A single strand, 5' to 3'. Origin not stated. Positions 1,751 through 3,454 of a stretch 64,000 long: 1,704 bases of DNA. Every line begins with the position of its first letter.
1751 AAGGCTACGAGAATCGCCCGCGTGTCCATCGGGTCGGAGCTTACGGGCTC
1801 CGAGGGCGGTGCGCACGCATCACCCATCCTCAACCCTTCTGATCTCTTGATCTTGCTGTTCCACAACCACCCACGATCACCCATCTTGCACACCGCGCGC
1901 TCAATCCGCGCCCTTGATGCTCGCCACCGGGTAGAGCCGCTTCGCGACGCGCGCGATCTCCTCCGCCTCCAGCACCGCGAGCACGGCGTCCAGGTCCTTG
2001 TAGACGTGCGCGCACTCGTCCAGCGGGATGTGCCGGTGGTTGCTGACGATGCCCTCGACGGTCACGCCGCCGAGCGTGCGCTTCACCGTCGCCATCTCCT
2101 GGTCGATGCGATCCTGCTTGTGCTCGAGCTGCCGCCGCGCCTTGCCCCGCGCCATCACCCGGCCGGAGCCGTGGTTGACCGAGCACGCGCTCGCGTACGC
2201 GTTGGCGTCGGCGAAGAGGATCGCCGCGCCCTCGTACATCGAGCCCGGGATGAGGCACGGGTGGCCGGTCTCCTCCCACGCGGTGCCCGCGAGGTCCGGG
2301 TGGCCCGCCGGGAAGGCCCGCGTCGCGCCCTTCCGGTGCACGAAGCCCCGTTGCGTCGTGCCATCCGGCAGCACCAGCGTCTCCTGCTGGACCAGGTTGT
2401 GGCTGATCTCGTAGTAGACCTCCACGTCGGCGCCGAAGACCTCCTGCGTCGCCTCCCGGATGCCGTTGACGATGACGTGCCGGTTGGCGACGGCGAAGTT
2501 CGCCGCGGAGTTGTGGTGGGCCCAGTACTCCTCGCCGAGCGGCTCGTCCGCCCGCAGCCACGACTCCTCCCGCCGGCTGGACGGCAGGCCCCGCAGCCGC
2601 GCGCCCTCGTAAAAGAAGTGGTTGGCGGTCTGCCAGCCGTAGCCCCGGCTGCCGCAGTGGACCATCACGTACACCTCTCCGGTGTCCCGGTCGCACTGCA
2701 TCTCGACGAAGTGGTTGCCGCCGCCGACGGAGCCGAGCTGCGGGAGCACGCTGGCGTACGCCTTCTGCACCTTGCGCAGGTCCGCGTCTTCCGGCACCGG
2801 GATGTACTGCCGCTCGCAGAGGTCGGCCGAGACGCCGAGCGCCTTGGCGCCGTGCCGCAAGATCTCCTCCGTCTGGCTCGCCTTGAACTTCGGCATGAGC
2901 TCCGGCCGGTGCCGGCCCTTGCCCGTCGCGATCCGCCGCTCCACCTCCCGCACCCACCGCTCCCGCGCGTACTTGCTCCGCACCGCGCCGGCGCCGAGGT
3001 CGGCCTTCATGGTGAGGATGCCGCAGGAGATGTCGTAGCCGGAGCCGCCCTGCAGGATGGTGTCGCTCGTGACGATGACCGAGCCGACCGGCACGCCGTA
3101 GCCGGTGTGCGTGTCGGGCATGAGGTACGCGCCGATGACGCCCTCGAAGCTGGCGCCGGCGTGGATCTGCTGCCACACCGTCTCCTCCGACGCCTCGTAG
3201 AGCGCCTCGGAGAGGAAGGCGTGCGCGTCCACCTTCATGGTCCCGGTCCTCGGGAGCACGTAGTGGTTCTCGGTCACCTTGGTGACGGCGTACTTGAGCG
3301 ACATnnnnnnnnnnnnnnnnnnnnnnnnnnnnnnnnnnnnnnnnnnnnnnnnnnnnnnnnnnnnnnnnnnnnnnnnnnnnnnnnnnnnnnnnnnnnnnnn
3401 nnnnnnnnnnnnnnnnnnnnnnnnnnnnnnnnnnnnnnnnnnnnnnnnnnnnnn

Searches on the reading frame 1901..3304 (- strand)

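Call 60: search_protein_families(library=pfam, max_evalue=0.001, proteins=[window:1901-3304:-])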
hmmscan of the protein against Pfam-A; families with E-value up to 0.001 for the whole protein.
window:1901-3304:- (467 aa): 1 family
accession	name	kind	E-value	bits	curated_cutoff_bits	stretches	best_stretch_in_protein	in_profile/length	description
PF01139.22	RtcB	-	2.4e-85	287.7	27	1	46-465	1-426/426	tRNA-splicing ligase RtcB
